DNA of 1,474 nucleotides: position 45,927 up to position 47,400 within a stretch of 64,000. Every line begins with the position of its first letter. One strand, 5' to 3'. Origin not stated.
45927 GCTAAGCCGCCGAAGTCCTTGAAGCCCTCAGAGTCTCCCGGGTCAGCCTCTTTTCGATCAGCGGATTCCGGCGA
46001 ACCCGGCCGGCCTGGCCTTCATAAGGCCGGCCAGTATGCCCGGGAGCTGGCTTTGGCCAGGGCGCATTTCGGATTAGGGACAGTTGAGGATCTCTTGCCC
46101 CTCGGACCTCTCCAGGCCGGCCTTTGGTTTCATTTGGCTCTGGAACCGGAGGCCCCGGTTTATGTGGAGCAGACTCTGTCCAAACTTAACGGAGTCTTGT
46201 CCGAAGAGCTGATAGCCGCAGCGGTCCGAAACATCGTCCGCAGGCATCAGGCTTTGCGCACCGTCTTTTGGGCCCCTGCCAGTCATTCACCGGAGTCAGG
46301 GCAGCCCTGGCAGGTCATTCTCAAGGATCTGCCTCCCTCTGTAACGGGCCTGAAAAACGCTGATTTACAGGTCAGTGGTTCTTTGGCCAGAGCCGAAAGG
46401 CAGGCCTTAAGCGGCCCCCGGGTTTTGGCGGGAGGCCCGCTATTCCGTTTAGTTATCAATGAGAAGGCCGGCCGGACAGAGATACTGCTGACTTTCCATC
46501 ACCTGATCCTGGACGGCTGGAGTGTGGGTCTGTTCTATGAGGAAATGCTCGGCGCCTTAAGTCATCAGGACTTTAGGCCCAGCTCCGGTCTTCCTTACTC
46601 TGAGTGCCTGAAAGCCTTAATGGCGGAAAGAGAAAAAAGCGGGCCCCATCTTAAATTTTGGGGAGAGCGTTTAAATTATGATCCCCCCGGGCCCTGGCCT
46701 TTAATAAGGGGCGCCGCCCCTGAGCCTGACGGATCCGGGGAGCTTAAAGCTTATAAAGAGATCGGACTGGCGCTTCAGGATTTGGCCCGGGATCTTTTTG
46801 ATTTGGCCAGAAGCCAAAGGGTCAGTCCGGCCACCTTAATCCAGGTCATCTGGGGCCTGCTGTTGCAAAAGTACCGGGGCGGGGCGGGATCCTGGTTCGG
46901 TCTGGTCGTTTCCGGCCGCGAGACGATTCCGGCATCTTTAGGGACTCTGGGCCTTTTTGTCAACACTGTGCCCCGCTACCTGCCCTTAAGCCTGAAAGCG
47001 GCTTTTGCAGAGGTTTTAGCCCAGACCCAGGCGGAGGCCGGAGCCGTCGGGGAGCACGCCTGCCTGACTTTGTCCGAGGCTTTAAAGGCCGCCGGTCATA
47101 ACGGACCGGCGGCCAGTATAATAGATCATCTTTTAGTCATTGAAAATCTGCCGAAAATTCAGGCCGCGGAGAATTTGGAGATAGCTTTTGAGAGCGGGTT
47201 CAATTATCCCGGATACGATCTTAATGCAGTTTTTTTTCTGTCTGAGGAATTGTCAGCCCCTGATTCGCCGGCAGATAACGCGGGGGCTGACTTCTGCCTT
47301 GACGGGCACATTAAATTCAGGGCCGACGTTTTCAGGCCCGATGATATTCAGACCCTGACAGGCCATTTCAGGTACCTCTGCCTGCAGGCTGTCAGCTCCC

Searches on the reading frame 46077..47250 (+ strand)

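Call 66: search_solved_structures(query=window:46077-47250:+, max_evalue=0.00001)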
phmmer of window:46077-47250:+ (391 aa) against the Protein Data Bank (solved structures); distinct sequences matched with E-value up to 0.00001: 30.
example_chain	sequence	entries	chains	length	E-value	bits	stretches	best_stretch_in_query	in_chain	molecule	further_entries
9rde_A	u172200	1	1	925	7.2e-34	120.5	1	3-365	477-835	Bacitracin synthase 3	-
8hlk_A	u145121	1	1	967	2.3e-33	118.9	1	3-363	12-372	Microcystin synthetase B (Fragment)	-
8f7h_A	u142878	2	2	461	1.3e-32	116.4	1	3-377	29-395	Surfactin synthetase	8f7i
8f7f_A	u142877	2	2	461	1.9e-32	115.9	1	3-377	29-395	Surfactin synthetase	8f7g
9bfd_B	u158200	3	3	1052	1.6e-29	106.2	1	3-377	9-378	Tyrocidine synthase 2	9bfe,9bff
2vsq_A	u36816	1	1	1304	4.8e-29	104.6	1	3-377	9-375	SURFACTIN SYNTHETASE SUBUNIT 3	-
9lcq_A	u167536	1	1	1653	8.1e-28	100.6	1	1-387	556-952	PvdL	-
9up2_A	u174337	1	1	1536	1.5e-27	99.7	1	1-387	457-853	PvdL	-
9lcp_A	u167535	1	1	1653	1.8e-27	99.5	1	1-387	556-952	PvdL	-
9lco_A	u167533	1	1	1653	1.8e-27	99.5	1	1-387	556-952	PvdL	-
8xjz_C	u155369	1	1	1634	9.8e-16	60.8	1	6-346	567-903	Peptide synthetase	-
6p1j_A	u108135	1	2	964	3e-12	49.3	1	5-338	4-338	Txo2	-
5u89_A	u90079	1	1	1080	1.2e-11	47.4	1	6-157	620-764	Amino acid adenylation domain protein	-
6oyf_A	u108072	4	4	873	5.2e-10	42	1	8-338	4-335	Txo1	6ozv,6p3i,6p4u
8jbr_A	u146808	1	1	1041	1.3e-08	37.4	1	3-305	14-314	McyA protein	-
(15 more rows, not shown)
